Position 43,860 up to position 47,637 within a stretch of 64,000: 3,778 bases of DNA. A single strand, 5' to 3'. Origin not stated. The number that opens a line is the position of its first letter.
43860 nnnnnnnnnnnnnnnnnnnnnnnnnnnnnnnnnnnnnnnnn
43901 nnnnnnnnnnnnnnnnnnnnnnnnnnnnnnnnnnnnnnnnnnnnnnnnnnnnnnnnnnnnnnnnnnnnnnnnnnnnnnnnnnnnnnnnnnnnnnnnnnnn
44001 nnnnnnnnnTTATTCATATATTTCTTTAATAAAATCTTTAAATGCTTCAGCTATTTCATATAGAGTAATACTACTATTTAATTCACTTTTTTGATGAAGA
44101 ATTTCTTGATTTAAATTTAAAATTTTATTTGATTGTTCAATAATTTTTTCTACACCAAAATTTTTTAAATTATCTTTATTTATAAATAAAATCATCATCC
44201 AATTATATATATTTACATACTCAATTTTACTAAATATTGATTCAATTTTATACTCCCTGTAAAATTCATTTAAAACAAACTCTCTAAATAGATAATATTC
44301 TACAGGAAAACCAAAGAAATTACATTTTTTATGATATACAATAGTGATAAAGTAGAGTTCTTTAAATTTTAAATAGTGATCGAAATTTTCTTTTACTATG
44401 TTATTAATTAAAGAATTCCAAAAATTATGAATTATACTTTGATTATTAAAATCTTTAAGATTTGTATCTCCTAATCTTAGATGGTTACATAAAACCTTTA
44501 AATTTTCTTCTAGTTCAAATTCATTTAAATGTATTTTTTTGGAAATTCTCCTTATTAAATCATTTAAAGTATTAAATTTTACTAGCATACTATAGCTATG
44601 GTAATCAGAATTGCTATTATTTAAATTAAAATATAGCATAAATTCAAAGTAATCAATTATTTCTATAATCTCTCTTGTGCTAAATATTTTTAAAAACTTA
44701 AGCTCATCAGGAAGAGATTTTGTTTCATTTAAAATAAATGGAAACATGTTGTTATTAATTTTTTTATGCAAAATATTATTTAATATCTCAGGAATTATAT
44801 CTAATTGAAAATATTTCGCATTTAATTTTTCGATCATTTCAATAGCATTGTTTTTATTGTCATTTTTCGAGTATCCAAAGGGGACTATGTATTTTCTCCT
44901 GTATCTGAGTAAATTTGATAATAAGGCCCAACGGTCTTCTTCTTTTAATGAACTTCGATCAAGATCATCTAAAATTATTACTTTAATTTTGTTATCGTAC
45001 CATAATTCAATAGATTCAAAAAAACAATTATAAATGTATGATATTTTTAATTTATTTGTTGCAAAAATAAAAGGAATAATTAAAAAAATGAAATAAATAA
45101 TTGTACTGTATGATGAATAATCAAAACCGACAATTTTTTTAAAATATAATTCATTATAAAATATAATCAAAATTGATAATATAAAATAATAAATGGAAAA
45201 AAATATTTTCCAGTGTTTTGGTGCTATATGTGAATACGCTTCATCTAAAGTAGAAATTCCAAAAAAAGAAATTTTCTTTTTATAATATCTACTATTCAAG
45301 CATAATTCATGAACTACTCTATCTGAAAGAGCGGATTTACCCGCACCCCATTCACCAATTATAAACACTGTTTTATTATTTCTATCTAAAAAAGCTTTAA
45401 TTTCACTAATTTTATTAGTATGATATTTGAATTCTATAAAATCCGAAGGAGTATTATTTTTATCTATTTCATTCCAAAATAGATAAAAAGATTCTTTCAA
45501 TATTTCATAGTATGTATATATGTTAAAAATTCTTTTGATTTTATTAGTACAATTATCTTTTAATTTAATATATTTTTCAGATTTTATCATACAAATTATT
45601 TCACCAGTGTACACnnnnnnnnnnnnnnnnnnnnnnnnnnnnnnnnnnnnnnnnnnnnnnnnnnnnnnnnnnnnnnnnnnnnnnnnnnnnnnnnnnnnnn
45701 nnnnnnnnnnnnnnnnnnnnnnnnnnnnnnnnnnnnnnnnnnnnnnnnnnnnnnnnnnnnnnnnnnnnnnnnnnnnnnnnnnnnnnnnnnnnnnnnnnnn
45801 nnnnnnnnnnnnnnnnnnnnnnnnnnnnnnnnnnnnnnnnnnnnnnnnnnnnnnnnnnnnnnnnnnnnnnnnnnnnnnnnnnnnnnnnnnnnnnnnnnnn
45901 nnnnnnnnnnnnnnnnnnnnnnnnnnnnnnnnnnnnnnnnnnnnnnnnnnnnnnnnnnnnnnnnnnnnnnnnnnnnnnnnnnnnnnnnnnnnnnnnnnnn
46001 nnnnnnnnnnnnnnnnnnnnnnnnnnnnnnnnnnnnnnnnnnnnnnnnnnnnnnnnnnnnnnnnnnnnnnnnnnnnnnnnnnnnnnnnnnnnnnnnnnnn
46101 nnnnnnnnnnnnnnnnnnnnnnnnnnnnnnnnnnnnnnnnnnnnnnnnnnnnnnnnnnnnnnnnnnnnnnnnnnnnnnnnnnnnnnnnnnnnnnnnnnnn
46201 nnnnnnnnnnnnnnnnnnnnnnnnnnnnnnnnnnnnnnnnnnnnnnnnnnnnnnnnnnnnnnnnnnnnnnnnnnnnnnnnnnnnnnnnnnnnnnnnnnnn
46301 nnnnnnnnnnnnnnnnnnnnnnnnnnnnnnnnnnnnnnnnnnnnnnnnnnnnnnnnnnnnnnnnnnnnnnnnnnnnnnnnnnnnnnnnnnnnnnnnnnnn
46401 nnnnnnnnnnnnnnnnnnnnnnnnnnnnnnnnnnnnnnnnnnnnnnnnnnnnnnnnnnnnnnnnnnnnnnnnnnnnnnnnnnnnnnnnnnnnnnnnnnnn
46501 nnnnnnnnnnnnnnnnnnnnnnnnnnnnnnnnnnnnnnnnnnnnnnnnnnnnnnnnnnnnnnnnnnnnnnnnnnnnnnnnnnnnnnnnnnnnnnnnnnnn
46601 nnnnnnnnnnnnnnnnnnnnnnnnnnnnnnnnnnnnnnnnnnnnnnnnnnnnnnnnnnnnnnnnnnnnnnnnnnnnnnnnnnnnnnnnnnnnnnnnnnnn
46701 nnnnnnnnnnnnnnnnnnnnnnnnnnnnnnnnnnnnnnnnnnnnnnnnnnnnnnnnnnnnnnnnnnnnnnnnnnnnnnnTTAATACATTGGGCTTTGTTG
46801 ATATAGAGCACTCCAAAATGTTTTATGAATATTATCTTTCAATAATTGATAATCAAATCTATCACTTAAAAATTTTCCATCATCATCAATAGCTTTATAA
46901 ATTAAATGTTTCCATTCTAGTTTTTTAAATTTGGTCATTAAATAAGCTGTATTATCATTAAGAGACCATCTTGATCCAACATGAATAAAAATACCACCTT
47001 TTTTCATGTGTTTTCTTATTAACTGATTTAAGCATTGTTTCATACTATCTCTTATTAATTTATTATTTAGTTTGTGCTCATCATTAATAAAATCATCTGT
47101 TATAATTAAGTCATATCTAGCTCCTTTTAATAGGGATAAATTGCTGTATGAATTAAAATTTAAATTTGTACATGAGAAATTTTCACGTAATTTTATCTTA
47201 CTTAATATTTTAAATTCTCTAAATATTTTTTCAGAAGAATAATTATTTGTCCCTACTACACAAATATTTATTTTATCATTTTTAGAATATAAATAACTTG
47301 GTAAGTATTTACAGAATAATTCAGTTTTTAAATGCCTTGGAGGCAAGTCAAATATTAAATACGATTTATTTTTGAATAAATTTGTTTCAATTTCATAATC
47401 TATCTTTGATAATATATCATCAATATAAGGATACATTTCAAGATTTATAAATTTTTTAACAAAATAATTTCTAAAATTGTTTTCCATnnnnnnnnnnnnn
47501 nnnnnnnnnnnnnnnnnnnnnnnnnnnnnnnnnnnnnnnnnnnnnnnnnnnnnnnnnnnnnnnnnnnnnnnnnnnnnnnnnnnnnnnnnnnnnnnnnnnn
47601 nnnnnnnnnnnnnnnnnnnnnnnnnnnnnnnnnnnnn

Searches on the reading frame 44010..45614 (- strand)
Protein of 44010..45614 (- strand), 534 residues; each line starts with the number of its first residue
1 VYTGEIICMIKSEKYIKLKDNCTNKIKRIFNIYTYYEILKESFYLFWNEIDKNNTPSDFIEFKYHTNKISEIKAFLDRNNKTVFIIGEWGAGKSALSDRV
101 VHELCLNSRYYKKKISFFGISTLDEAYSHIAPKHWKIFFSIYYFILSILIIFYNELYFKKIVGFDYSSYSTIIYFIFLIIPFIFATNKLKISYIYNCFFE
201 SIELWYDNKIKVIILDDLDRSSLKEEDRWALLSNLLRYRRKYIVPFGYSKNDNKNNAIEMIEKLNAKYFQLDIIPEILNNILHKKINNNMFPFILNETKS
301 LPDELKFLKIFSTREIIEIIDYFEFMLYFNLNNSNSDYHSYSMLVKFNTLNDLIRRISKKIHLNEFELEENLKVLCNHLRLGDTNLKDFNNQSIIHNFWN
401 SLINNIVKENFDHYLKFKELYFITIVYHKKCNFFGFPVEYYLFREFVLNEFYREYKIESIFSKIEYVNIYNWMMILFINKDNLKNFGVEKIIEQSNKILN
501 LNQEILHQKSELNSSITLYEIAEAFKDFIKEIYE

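Call 23: search_protein_families(library=phrogs, proteins=[window:44010-45614:-], max_evalue=0.001)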
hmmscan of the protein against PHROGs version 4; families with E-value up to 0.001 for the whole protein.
window:44010-45614:- (534 aa): 0 families

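Call 24: search_protein_families(library=ncbifam, proteins=[window:44010-45614:-], max_evalue=0.001)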
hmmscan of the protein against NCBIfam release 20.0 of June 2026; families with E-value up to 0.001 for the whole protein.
window:44010-45614:- (534 aa): 0 families

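Call 54: search_protein_families(library=pfam, proteins=[window:44010-45614:-], max_evalue=0.01)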
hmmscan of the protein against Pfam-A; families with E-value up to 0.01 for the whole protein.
window:44010-45614:- (534 aa): 1 family
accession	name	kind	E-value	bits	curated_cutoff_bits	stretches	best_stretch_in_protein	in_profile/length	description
PF20720.3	nSTAND3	-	0.00016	21.8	27.2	1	66-139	4-70/155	Novel STAND NTPase 3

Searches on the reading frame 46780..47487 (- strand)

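Call 54: search_protein_families(library=pfam, proteins=[window:46780-47487:-], max_evalue=0.01)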
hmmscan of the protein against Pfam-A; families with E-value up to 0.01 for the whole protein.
window:46780-47487:- (235 aa): 0 families

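Call 55: search_protein_families(library=phrogs, proteins=[window:46780-47487:-], max_evalue=0.001)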
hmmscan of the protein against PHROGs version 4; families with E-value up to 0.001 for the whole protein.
window:46780-47487:- (235 aa): 3 families
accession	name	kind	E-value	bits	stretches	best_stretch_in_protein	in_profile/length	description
phrog_38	-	head and packaging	1.5e-17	64.5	1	6-234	277-521/760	terminase large subunit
phrog_4758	-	head and packaging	9.9e-15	55.5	2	87-205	119-241/243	terminase large subunit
phrog_5573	-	head and packaging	8.2e-05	23.1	1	184-234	4-58/250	terminase large subunit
